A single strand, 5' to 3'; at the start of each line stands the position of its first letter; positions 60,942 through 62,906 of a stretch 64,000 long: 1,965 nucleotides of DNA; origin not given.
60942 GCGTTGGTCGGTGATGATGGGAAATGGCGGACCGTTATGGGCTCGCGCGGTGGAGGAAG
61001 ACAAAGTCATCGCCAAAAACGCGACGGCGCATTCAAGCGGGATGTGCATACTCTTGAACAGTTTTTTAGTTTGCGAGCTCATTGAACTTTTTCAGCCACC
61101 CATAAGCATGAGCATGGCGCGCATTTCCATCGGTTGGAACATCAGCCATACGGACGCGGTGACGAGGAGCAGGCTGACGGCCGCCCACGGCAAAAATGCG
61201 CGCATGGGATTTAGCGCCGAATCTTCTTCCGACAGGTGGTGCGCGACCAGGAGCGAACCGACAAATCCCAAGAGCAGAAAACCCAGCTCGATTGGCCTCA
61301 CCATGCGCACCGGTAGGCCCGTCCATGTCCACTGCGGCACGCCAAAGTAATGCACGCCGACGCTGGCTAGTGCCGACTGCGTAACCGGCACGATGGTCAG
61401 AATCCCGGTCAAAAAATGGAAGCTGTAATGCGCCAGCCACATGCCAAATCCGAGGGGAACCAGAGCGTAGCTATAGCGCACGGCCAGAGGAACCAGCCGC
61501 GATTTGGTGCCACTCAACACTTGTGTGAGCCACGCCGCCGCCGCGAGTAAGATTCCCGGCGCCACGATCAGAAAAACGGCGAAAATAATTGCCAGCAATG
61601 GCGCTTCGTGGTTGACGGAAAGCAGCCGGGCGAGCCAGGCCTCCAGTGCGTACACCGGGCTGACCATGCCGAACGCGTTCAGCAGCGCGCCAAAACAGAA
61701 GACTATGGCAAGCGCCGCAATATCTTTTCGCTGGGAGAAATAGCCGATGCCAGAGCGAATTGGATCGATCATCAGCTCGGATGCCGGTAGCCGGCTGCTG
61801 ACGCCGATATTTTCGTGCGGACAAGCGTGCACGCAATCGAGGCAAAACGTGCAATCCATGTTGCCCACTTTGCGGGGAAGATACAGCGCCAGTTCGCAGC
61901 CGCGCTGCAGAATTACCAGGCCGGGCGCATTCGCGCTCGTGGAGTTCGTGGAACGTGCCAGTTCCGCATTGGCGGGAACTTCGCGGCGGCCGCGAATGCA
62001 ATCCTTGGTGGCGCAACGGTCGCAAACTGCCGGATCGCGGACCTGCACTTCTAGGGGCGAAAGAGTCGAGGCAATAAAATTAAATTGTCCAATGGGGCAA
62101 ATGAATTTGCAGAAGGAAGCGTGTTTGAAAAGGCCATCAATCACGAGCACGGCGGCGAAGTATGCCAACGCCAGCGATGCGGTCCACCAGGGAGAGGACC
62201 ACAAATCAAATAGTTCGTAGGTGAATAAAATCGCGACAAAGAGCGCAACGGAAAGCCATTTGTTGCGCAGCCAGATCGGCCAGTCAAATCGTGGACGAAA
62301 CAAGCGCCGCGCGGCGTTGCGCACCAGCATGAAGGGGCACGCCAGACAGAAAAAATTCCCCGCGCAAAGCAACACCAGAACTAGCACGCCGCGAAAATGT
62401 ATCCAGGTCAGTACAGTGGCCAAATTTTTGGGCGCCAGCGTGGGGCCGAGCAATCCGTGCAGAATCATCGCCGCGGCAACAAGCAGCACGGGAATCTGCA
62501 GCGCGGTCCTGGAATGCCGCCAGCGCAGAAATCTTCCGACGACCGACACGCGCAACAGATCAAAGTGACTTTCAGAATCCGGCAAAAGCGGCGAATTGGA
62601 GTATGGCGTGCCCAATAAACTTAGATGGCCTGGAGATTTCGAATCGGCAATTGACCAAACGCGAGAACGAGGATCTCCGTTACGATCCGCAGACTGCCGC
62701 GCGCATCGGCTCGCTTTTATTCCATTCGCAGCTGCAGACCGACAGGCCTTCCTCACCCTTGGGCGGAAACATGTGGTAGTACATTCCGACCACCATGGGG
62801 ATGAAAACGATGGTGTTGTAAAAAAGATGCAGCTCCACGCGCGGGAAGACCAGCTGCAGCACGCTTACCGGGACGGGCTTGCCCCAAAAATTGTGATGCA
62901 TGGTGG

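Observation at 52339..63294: ~11-kb translationally coupled operon: His-rich membrane protein, polyferredoxin, TPR/FG-GAP giant lipoprotein and two CRTAC1 paralogs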

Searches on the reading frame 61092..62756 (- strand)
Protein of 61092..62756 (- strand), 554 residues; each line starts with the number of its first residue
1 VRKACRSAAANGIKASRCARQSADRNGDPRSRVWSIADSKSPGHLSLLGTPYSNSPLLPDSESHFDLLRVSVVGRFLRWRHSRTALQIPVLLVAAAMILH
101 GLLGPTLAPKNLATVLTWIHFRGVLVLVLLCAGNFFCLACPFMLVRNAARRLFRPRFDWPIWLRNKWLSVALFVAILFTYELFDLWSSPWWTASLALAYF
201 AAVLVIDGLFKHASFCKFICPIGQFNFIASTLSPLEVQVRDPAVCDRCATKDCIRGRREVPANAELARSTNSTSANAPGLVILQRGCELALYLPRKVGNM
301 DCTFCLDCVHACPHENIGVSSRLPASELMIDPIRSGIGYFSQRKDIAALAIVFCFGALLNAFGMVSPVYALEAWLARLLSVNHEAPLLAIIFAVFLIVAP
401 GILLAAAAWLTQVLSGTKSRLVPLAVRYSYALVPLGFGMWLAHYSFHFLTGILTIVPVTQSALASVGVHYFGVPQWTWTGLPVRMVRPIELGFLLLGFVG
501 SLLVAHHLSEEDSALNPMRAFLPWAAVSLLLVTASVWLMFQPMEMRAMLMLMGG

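Call 4: search_protein_families(library=pfam, proteins=[window:61092-62756:-], max_evalue=0.01)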
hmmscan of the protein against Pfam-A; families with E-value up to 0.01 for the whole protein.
window:61092-62756:- (554 aa): 0 families

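Call 5: search_protein_families(library=ncbifam, proteins=[window:61092-62756:-], max_evalue=0.01)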
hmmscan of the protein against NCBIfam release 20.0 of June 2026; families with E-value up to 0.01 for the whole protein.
window:61092-62756:- (554 aa): 2 families
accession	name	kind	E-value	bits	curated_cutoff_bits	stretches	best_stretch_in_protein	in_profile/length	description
NF007013.0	PRK09477.1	equivalog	2.5e-05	23.5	234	1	124-254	92-233/286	quinol dehydrogenase ferredoxin subunit NapH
TIGR02163.1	napH_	subfamily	5.5e-05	22.8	213.05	1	123-317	68-251/255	NapH/MauN family ferredoxin-type protein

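Call 71: search_solved_structures(query=window:61095-62615:-, max_evalue=1)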
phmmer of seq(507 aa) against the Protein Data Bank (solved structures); distinct sequences matched with E-value up to 1: 0.

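Call 93: search_dna_similar(query=window:61092-62555:-, collection=plasmids, mode=protein, max_evalue=0.001, max_rows=30)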
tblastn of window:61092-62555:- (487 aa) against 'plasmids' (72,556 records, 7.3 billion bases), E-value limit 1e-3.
Records with a match: 8; places in all: 8; records where one place covers at least 80% of the query: 1.
Best place of each record, by identity: <60% 8.
By first word of the organism name: Natrinema 2; Deinococcus 1; Pseudanabaena 1; Aulosira 1; Sulfurovum 1; Halocatena 1; Aeromonas 1.
By predicted mobility (MOB-suite, as given by PLSDB): non-mobilizable 6; mobilizable 1; conjugative 1.
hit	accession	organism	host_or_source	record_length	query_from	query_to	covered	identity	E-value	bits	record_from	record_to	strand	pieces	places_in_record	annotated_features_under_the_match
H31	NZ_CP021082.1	Deinococcus ficus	Ficus religiosa L.,cell ...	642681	22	479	94%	26.9%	3e-21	105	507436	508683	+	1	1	4Fe-4S binding protein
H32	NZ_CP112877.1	Pseudanabaena galeata CCNP1313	-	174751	34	412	78%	25.4%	5e-17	92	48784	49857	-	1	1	cyclic nucleotide-binding domain-containing protein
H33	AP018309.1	Aulosira laxa NIES-50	-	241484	34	377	71%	23.8%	5e-17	92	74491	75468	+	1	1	nitrogen assimilation regulatory protein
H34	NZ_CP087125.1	Sulfurovum mangrovi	Mangrove sediment,mangrove sediment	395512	31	280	51%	23.8%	3e-9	67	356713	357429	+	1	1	4Fe-4S binding protein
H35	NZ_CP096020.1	Halocatena salina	cell culture,sediment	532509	8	266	53%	21.0%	1e-4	53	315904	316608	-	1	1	4Fe-4S binding protein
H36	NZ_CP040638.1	Natrinema pallidum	Salt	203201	8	266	53%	21.0%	5e-5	54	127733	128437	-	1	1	4Fe-4S binding protein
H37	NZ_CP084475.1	Natrinema sp. DC36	cell culture,sediment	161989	8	266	53%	20.4%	3e-4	51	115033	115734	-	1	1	4Fe-4S binding protein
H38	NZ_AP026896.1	Aeromonas caviae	Microbe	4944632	136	248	23%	28.3%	5e-5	54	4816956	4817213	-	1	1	none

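Call 94: get_annotated_region(hit=H31, flank=7000)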
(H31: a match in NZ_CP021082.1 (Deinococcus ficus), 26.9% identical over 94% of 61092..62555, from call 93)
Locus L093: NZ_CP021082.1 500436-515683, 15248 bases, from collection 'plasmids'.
description: Deinococcus ficus strain CC-FR2-10 plasmid pDFI1, complete sequence
organism: Deinococcus ficus (NCBI taxid 317577)
taxonomy: Bacteria; Deinococcota; Deinococci; Deinococcales; Deinococcaceae; Deinococcus; Deinococcus ficus
host: -; source: Ficus religiosa L.,cell culture,rhizosphere,rhizosphere; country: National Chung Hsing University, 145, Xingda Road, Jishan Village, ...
typing (MOB-suite, as given by PLSDB): mobilizable; relaxase MOBP
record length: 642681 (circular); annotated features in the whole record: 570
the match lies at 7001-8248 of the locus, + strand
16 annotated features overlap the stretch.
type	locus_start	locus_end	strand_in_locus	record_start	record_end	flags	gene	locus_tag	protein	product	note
CDS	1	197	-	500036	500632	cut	-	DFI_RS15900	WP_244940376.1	DUF305 domain-containing protein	-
CDS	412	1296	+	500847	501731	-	-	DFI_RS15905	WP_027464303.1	C39 family peptidase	-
CDS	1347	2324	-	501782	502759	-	-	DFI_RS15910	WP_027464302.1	TIGR03885 family FMN-dependent LLM class oxidoreductase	-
CDS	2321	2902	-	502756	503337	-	-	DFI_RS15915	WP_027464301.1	DUF3459 domain-containing protein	-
CDS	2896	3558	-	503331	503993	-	-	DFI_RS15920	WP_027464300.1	alpha-amylase family glycosyl hydrolase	GO:0005975 - carbohydrate metabolic process [Evidence IEA]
CDS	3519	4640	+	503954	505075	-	-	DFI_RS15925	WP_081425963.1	IS630 family transposase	-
CDS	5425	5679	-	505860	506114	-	-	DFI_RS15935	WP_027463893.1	DUF3105 domain-containing protein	-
CDS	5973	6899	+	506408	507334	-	-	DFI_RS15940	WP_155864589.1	hypothetical protein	-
CDS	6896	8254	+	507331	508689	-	-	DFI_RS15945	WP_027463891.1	4Fe-4S binding protein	-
CDS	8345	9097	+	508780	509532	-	-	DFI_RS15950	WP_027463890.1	GntR family transcriptional regulator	-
CDS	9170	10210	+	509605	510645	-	-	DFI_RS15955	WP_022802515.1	SIS domain-containing protein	GO:0005975 - carbohydrate metabolic process [Evidence IEA]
CDS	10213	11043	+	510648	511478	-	-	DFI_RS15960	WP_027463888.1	PfkB family carbohydrate kinase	-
CDS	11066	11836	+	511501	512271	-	-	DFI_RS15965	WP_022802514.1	ABC transporter substrate-binding protein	-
CDS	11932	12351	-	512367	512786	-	-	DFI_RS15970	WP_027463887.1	organic hydroperoxide resistance protein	-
CDS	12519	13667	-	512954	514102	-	-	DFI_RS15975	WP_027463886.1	branched-chain amino acid ABC transporter substrate-binding protein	GO:0015803 - branched-chain amino acid transport [Evidence IEA]; GO:0055085 - transmembrane transport [Evidence IEA]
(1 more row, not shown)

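Call 95: get_annotated_region(hit=H34, flank=6000)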
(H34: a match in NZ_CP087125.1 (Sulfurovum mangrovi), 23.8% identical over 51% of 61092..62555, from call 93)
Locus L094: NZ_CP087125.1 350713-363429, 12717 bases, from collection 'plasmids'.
description: Sulfurovum mangrovi strain ST1-3 plasmid unnamed
organism: Sulfurovum mangrovi (NCBI taxid 2893889)
taxonomy: Bacteria; Campylobacterota; Epsilonproteobacteria; Campylobacterales; Sulfurovaceae; Sulfurovum; Sulfurovum mangrovi
host: -; source: Mangrove sediment,mangrove sediment; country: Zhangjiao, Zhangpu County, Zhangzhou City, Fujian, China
typing (MOB-suite, as given by PLSDB): non-mobilizable
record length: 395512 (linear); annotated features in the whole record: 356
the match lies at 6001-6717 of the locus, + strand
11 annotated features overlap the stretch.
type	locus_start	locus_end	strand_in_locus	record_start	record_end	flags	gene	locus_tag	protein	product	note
CDS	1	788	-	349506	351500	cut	-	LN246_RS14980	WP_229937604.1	FIST N-terminal domain-containing protein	-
CDS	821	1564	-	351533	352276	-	-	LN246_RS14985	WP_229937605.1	response regulator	GO:0000160 - phosphorelay signal transduction system [Evidence IEA]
CDS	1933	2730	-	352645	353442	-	-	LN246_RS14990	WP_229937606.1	shikimate dehydrogenase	GO:0019632 - shikimate metabolic process [Evidence IEA]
CDS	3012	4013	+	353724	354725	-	-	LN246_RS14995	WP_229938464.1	TonB-dependent receptor plug domain-containing protein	-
CDS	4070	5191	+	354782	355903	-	-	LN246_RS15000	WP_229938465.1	TonB-dependent receptor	-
CDS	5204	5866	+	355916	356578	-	-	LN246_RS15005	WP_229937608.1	sulfite exporter TauE/SafE family protein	-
CDS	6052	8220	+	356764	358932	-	-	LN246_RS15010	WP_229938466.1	4Fe-4S binding protein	-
CDS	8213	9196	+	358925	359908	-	-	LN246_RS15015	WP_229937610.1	4Fe-4S binding protein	-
CDS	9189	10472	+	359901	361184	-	-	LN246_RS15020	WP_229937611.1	2-hydroxyacyl-CoA dehydratase family protein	-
CDS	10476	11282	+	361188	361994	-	-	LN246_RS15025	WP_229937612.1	acyl-CoA dehydratase activase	-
CDS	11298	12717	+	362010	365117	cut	-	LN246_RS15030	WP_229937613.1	efflux RND transporter permease subunit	GO:0055085 - transmembrane transport [Evidence IEA]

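Call 98: search_protein_families(library=pfam, proteins=[L093:5973-6899:+, L093:6896-8254:+, L093:5425-5679:-], max_evalue=0.01)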
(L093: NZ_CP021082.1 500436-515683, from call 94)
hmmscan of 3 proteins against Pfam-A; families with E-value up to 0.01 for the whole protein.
L093:5973-6899:+ (308 aa): 0 families

L093:6896-8254:+ (452 aa): 1 family
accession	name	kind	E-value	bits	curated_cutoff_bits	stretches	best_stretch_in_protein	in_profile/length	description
PF12801.12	Fer4_5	-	1.8e-10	41.1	22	2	63-101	3-42/48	4Fe-4S binding domain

L093:5425-5679:- (84 aa): 1 family
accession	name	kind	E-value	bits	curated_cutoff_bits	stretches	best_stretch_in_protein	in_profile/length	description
PF11303.13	DUF3105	-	3.7e-16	59.8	25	1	1-81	42-124/130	Protein of unknown function (DUF3105)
